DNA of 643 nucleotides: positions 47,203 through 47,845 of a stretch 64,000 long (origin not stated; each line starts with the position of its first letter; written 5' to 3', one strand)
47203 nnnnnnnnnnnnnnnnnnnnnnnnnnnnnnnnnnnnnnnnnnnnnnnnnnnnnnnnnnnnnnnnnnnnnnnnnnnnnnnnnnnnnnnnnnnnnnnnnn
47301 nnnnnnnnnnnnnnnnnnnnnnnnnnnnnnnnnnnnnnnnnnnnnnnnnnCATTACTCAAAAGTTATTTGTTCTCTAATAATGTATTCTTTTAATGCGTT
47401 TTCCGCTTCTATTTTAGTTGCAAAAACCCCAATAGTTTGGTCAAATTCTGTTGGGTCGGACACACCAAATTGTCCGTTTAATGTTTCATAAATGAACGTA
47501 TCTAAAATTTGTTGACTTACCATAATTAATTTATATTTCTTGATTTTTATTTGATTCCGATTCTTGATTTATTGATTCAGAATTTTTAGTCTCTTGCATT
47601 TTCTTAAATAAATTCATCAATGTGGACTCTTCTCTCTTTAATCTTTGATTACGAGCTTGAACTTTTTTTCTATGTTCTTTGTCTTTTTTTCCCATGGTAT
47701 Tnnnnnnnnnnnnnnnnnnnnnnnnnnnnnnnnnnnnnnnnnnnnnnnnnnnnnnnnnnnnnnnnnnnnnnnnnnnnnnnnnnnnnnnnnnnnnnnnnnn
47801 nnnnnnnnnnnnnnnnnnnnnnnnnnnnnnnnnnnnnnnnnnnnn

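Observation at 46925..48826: Auxiliary metabolic genes: hotdog acyl-CoA thioesterase and eukaryote-type glutamine synthetase II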

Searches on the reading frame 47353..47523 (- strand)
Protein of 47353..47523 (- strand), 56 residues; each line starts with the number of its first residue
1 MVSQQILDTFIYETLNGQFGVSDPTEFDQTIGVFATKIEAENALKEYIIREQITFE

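Call 3: search_protein_families(library=pfam, proteins=[window:47353-47523:-], max_evalue=0.01)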
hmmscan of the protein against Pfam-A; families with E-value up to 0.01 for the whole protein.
window:47353-47523:- (56 aa): 0 families

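Call 4: search_protein_families(library=ncbifam, proteins=[window:47353-47523:-], max_evalue=0.01)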
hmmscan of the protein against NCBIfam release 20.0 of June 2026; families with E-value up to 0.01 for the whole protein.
window:47353-47523:- (56 aa): 0 families

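Call 19: search_protein_families(library=phrogs, proteins=[window:47353-47523:-], max_evalue=0.01)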
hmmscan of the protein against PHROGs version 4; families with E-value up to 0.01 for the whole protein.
window:47353-47523:- (56 aa): 0 families

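Call 64: find_homologous_proteins(query=window:47353-47523:-, max_evalue=0.01)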
Query window:47353-47523:- (56 aa): 32 proteins with E <= 0.01 among 32 candidates.
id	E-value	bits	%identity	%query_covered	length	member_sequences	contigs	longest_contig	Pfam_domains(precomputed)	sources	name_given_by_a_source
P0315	9.7e-28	111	98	100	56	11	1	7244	-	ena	-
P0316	1.4e-26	107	91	100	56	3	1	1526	-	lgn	-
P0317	1.5e-25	104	89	100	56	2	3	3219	-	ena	-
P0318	6.1e-24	99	89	100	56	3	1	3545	-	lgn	-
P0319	3.8e-23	97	80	100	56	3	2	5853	-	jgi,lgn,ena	-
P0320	1.2e-22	95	80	100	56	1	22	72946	-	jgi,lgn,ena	-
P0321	1.3e-22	95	82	100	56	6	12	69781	-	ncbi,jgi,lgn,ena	jgi:hypothetical protein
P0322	4.1e-22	93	80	100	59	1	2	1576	-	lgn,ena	-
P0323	3.4e-21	90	75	100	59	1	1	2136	-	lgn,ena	-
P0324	7.0e-21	90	77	100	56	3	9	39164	-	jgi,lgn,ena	jgi:hypothetical protein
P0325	1.4e-20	89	75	100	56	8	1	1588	-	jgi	jgi:hypothetical protein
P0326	1.5e-20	88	73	100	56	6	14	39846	-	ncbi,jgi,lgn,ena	jgi:hypothetical protein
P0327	1.9e-20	88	75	100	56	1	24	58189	-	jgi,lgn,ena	-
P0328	3.5e-20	87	77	100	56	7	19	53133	-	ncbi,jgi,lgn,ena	jgi:hypothetical protein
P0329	4.0e-20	87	73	100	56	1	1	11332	-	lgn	-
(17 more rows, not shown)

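Call 84: predict_structure(alignment_id=A4)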
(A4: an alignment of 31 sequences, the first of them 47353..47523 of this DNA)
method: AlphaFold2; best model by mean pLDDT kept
length: 56 residues; sequences in the alignment: 31
mean_pLDDT: 93.3   pTM: 0.77
mean pLDDT of the five models: 93.3, 92.7, 91.8, 91.6, 91.5
residues with pLDDT >= 90: 46; 70-90: 10; 50-70: 0; < 50: 0
segments of 3 or more residues with pLDDT < 50: none
pLDDT, mean of each block of 10 residues (from residue 1): 90 97 92 97 95 87
secondary structure, 60 per line:
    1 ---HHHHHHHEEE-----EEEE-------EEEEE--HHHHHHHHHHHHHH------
elements in order: H4-10 E11-13 E19-22 E30-34 H37-50

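Call 87: fold_search(model_id=the predicted structure, library=pdb)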
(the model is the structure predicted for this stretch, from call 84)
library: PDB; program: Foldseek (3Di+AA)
matches with E <= 10: 225; with E <= 0.001: 0
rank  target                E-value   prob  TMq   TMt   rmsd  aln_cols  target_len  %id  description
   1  2wcc_MODEL_1_3        3.0e-01  0.75  0.54  0.49   5.7        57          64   18  phage lambda IntDBD1-64 complex with p prime 2 DNA (released 2009-04-07)
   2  8ows_C                7.0e-01  0.38  0.49  0.27   5.9        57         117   12  The crystal structure of the polymorphic toxin PT1(Em) H44A mutant and its cognate immunity PIM1(Em) complex (released 2024-07-03)
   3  2k7i_MODEL_1_A        7.5e-01  0.16  0.36  0.34   6.2        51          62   22  Solution NMR structure of protein ATU0232 from AGROBACTERIUM TUMEFACIENS. Northeast Structural Genomics Consor (released 2008-10-07)
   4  1z1b_B                8.5e-01  0.75  0.55  0.11   1.9        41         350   20  Crystal structure of a lambda integrase dimer bound to a COC' core site (released 2005-06-28)
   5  7et5                  9.1e-01  0.69  0.46  0.28   2.1        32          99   22  Crystal structure of Arabidopsis TEM1 AP2 domain (released 2021-09-15)
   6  1z1b_A                9.1e-01  0.63  0.59  0.13   5.2        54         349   17  Crystal structure of a lambda integrase dimer bound to a COC' core site (released 2005-06-28)
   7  2jrb_MODEL_1_A        9.7e-01  0.28  0.44  0.40   4.3        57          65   12  C-terminal domain of ORF1p from mouse LINE-1 (released 2007-07-17)
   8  3bid_G                1.1e+00  0.25  0.45  0.42   4.5        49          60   14  Crystal structure of the NMB1088 protein from Neisseria meningitidis. Northeast Structural Genomics Consortium target  (released 2007-12-18)
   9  3bid_B                1.2e+00  0.33  0.50  0.49   4.3        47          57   15  Crystal structure of the NMB1088 protein from Neisseria meningitidis. Northeast Structural Genomics Consortium target  (released 2007-12-18)
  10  1ncs_MODEL_1_A        1.3e+00  0.57  0.59  0.67   2.9        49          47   12  NMR STUDY OF SWI5 ZINC FINGER DOMAIN 1 (released 1996-06-10)
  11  5j0n_G                1.3e+00  0.30  0.49  0.11   6.5        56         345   20  Lambda excision HJ intermediate (released 2017-02-08)
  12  2crx_B                1.3e+00  0.14  0.29  0.07   6.6        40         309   12  STRUCTURE OF THE HOLLIDAY JUNCTION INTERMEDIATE IN CRE-LOXP SITE-SPECIFIC RECOMBINATION (released 1999-12-14)
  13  1ma7_B                1.5e+00  0.08  0.26  0.07   7.5        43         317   14  Crystal structure of Cre site-specific recombinase complexed with a mutant DNA substrate, LoxP-A8/T27 (released 2003-07-08)
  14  1gcc_A                1.6e+00  0.54  0.60  0.54   3.4        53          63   19  SOLUTION NMR STRUCTURE OF THE COMPLEX OF GCC-BOX BINDING DOMAIN OF ATERF1 AND GCC-BOX DNA, MINIMIZED AVERAGE STRUCTURE (released 1999-03-23)
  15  5j0n_F                1.6e+00  0.33  0.56  0.12   5.2        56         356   16  Lambda excision HJ intermediate (released 2017-02-08)
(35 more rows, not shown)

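Call 88: fold_search(model_id=the predicted structure, library=viral)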
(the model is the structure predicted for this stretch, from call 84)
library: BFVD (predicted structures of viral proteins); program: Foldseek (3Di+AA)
matches with E <= 10: 784; with E <= 0.001: 0
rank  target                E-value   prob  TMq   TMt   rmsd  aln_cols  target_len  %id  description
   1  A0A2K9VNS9            3.8e-02  1.00  0.70  0.17   1.7        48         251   27  HNH homing endonuclease [Shigella phage Sf20]
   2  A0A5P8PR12            7.7e-02  0.99  0.65  0.20   4.6        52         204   23  Putative HNH endonuclease [Acinetobacter phage VB_ApiP_XC38]
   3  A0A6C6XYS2            1.1e-01  0.97  0.54  0.54   3.8        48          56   25  (no name in the UniProt tables at hand)
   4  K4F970                1.5e-01  0.99  0.63  0.71   1.7        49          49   14  Uncharacterized protein [Cronobacter phage vB_CsaM_GAP31]
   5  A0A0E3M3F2            1.5e-01  0.99  0.66  0.24   2.5        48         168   17  HNH homing endonuclease [Bacillus phage Stahl]
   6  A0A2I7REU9            1.9e-01  0.98  0.67  0.47   3.4        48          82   21  (no name in the UniProt tables at hand)
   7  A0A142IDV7            1.9e-01  0.89  0.54  0.25   5.2        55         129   14  AP2/ERF domain-containing protein [Pseudomonas phage vB_PsyM_KIL2]
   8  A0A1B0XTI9            2.0e-01  1.00  0.67  0.05   1.2        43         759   26  (no name in the UniProt tables at hand)
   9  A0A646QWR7            2.2e-01  0.93  0.55  0.68   4.5        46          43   17  (no name in the UniProt tables at hand)
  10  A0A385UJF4            2.3e-01  0.94  0.59  0.16   3.8        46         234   20  Uncharacterized protein [Gordonia phage Foxboro]
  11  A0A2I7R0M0            2.5e-01  0.99  0.67  0.48   2.1        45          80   24  Uncharacterized protein [Vibrio phage 1.097.O._10N.286.49.B3]
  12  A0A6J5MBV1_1          3.2e-01  0.90  0.58  0.03   7.8        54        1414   22  Uncharacterized protein [uncultured Caudovirales phage]
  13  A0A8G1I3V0            3.4e-01  0.97  0.64  0.19   1.6        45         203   27  (no name in the UniProt tables at hand)
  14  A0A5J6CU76            3.4e-01  0.97  0.59  0.21   1.6        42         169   14  HNH nuclease domain-containing protein [Klebsiella phage vB_KpnP_IME308]
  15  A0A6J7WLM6            3.4e-01  0.94  0.62  0.46   4.0        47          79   21  Uncharacterized protein [uncultured Caudovirales phage]
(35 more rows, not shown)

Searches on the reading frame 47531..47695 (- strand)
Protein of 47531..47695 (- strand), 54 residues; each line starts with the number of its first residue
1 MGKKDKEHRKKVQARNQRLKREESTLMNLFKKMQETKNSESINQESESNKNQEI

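Call 3: search_protein_families(library=pfam, proteins=[window:47531-47695:-], max_evalue=0.01)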
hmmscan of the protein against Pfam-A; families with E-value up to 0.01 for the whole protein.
window:47531-47695:- (54 aa): 0 families

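Call 4: search_protein_families(library=ncbifam, proteins=[window:47531-47695:-], max_evalue=0.01)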
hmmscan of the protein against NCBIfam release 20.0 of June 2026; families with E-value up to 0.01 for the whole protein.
window:47531-47695:- (54 aa): 0 families

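Call 19: search_protein_families(library=phrogs, proteins=[window:47531-47695:-], max_evalue=0.01)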
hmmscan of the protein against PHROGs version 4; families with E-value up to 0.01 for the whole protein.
window:47531-47695:- (54 aa): 0 families
